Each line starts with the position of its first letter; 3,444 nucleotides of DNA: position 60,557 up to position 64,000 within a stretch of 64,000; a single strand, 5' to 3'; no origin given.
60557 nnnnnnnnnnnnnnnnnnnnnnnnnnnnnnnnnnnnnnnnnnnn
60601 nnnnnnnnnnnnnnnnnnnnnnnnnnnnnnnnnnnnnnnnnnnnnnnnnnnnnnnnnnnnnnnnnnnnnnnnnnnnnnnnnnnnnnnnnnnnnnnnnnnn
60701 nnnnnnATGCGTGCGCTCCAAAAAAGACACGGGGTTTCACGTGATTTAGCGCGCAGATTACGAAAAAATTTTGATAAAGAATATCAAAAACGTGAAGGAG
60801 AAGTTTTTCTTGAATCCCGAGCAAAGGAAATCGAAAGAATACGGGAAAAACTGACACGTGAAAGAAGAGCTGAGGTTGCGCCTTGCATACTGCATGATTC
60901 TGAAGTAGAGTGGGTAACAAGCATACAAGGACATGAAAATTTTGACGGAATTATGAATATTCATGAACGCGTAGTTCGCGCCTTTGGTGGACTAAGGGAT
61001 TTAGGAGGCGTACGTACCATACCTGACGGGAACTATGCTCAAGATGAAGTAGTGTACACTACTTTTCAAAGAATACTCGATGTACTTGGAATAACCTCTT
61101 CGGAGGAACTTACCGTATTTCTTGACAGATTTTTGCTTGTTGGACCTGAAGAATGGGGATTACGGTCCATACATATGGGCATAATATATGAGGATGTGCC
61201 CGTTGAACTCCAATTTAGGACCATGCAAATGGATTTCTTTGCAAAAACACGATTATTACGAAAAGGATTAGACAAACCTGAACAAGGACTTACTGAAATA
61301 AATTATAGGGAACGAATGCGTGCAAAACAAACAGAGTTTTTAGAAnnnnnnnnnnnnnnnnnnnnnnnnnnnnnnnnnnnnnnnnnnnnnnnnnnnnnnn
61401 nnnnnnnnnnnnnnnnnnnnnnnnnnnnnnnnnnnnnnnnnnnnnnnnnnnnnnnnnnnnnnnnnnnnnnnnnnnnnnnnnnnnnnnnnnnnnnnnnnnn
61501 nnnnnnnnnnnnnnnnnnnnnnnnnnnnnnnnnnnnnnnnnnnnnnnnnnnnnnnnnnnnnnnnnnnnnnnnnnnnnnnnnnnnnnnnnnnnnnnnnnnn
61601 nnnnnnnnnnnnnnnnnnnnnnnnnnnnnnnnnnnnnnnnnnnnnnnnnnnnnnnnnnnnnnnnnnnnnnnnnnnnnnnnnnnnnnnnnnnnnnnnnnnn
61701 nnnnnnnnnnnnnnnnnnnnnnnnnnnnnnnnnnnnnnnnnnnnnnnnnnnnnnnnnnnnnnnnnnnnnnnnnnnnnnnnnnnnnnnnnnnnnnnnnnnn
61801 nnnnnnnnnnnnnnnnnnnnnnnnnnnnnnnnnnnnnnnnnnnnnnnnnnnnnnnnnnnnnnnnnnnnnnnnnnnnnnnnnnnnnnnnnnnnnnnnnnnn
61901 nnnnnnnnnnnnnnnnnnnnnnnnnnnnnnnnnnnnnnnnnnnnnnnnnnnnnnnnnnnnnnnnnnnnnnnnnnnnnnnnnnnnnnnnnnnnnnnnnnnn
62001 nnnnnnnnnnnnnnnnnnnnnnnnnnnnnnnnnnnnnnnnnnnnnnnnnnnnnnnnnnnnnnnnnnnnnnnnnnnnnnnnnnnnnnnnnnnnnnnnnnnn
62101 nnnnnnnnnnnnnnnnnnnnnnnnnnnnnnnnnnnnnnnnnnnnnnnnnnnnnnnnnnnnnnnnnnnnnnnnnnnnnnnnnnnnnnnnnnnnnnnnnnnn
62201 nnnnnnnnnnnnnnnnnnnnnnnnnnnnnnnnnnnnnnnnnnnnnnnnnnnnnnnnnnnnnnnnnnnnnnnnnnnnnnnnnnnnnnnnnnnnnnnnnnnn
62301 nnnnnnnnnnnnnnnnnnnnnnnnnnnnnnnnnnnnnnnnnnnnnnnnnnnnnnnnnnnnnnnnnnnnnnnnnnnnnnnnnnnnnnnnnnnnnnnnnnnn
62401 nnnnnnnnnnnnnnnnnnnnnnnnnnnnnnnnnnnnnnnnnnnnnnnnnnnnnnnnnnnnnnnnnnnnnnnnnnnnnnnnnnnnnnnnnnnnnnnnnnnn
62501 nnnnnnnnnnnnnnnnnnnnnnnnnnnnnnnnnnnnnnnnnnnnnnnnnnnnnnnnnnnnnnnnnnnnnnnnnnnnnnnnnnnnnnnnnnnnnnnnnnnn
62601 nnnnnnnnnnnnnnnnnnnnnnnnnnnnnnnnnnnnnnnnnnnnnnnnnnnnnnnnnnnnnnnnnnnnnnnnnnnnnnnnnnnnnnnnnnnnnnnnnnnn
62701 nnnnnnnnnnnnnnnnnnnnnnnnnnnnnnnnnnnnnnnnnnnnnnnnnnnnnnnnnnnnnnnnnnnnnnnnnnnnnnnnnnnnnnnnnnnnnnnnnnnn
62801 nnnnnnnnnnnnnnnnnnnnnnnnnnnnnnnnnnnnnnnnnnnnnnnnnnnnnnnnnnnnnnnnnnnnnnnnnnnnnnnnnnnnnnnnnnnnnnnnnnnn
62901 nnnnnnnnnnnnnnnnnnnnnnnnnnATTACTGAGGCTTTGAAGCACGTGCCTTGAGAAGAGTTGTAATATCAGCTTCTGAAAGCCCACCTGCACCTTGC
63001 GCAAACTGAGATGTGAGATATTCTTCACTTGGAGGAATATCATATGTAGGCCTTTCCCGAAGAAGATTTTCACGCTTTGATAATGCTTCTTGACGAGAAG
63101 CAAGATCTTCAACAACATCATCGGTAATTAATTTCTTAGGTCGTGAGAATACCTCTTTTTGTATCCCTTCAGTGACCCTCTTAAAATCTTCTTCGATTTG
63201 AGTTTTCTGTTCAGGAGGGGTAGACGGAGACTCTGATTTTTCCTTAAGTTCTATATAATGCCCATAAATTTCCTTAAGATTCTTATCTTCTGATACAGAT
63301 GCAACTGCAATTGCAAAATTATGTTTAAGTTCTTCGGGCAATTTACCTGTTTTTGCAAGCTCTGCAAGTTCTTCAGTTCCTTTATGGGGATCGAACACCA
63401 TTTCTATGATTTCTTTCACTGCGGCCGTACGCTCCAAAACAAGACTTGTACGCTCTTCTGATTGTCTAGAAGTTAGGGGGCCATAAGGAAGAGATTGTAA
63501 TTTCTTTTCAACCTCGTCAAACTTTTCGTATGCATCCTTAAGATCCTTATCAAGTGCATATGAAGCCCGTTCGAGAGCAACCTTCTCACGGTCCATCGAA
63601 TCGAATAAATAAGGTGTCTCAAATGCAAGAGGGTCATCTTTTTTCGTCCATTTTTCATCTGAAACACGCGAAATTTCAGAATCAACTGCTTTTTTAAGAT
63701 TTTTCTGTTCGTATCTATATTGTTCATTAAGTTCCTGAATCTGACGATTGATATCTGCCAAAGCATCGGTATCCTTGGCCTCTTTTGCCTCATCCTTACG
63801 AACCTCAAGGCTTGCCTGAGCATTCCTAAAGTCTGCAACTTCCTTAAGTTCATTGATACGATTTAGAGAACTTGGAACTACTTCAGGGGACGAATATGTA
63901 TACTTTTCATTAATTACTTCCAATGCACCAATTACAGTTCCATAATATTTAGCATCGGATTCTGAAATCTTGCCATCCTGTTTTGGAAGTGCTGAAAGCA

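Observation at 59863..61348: Archaeal RelA/SpoT-domain (small alarmone synthetase / toxSAS-like) gene divergent from an unknown Rx4H-containing gene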

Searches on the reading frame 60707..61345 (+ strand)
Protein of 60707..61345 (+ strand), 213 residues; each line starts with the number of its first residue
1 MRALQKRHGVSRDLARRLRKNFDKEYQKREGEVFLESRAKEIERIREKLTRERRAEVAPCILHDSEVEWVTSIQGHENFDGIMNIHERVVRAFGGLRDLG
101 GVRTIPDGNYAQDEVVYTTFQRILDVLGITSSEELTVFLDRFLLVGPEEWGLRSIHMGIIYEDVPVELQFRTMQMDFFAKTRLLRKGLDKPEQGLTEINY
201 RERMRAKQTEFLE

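Call 16: search_protein_representatives(protein=window:60707-61345:+)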
Query: 213 residues. Proteins with E-value up to 0.001 (for the whole library): 7; up to 1e-10: 2; up to 1e-30: 1. The best 7 are listed.
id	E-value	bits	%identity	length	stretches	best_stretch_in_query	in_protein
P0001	3.7e-136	467.8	100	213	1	1-213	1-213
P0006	1.1e-12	64.6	27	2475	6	51-113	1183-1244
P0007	8.5e-08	48.7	31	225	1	2-189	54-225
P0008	2.6e-07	47.1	36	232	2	92-190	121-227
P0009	5.7e-06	42.7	30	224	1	31-189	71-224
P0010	5.4e-05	39.5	38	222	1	91-189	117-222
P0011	1.7e-04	37.9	35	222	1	32-189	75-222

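Call 18: search_protein_families(library=pfam, proteins=[P0007, P0008, P0009, P0010, P0011, P0006], max_evalue=0.1)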
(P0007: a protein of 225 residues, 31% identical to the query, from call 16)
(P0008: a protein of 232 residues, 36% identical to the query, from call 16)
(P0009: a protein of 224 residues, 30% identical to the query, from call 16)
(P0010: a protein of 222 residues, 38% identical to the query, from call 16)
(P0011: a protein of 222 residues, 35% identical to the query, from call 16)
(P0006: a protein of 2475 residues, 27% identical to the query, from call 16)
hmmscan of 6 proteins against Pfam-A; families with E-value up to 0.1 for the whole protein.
P0007 (225 aa): 1 family
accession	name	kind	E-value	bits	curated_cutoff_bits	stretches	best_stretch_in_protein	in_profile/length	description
PF04607.23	RelA_SpoT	-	2.3e-10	41.2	27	1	86-216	2-99/113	Region found in RelA / SpoT proteins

P0008 (232 aa): 1 family
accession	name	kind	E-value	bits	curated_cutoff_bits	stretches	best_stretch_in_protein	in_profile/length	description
PF04607.23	RelA_SpoT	-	9.5e-06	26.3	27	1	79-217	1-99/113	Region found in RelA / SpoT proteins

P0009 (224 aa): 2 families
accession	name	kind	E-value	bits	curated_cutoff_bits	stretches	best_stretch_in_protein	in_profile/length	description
PF04607.23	RelA_SpoT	-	9.4e-08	32.8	27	1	78-215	2-99/113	Region found in RelA / SpoT proteins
PF21861.2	RepB_C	-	0.035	14.5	27.3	1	145-176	5-36/58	Replication protein RepB, C-terminal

P0010 (222 aa): 3 families
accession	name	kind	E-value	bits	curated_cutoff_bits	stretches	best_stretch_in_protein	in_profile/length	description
PF04607.23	RelA_SpoT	-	2.6e-09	37.8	27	1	78-214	2-100/113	Region found in RelA / SpoT proteins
PF20490.3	SCGB3A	-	0.017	15.8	27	0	99-114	26-41/68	Secretoglobin 3A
PF14907.12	NTP_transf_5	-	0.035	14.1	31.2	1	61-115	20-75/249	Uncharacterised nucleotidyltransferase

P0011 (222 aa): 1 family
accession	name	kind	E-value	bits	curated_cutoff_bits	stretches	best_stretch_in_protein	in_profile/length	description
PF04607.23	RelA_SpoT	-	1.6e-06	28.8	27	1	117-214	15-100/113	Region found in RelA / SpoT proteins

P0006 (2475 aa): 3 families
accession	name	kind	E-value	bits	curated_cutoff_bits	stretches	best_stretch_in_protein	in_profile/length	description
PF03442.20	CBM_X2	-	4.4e-164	533.4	28.9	10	112-194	1-83/83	Carbohydrate binding domain X2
PF07550.17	Shr-like_HID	-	4.2e-15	56.5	22.3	1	401-447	10-58/82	Heme-binding protein Shr-like, Hb-interacting domain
PF18998.6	Flg_new_2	-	2.1e-08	34.5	23.6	1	30-103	2-71/73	Divergent InlB B-repeat domain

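Call 24: find_encoding_contigs(protein=P0009, flank=8000, max_places=3)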
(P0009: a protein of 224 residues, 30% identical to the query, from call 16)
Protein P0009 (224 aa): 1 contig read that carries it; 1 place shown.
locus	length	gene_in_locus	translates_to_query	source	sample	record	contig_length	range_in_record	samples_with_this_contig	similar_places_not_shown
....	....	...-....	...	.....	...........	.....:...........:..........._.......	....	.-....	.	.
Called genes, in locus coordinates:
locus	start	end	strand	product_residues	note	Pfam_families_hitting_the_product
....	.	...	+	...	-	?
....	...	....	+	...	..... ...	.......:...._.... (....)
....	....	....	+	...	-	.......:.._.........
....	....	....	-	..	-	-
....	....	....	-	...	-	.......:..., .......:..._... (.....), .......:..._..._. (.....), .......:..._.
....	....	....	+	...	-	-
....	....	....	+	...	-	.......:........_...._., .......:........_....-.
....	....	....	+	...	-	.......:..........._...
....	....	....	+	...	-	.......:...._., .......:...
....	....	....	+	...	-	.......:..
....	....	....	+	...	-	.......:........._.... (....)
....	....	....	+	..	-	?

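Call 53: find_encoding_contigs(protein=P0008, flank=5000, max_places=3)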
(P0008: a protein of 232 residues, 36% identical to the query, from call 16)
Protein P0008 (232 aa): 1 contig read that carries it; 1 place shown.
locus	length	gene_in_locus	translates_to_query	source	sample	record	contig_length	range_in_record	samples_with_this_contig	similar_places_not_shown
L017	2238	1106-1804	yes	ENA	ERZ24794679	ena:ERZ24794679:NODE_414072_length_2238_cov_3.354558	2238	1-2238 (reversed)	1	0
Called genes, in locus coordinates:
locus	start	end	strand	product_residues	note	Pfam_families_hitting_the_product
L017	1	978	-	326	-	?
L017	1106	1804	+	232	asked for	PF04607:RelA_SpoT (faint)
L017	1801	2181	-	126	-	PF01894:YjbQ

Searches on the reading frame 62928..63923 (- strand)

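Call 3: search_protein_families(library=pfam, proteins=[window:62928-63923:-], max_evalue=1)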
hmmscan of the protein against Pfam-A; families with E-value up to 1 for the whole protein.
window:62928-63923:- (331 aa): 4 families
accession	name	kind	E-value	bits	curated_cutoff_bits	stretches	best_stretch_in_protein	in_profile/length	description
PF15397.11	DUF4618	-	0.0059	16.5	34.9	1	56-145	123-212/258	Domain of unknown function (DUF4618)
PF24704.1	DUF7667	-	0.092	13.4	27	1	28-69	34-75/76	Family of unknown function (DUF7667)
PF25545.1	DUF7924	-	0.099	12.6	27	1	187-231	137-179/225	Domain of unknown function (DUF7924)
PF20667.3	Sec10_N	-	0.16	12.5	27.4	0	19-70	11-59/118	Exocyst complex component Sec10, N-terminal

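Call 4: search_protein_families(library=ncbifam, proteins=[window:62928-63923:-], max_evalue=1)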
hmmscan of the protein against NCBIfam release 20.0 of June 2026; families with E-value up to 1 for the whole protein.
window:62928-63923:- (331 aa): 1 family
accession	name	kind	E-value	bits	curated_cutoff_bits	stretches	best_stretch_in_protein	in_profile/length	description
TIGR04527.1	mycoplas_twoTM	subfamily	0.25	11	125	1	61-152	37-102/248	MG_279/MG_280 family protein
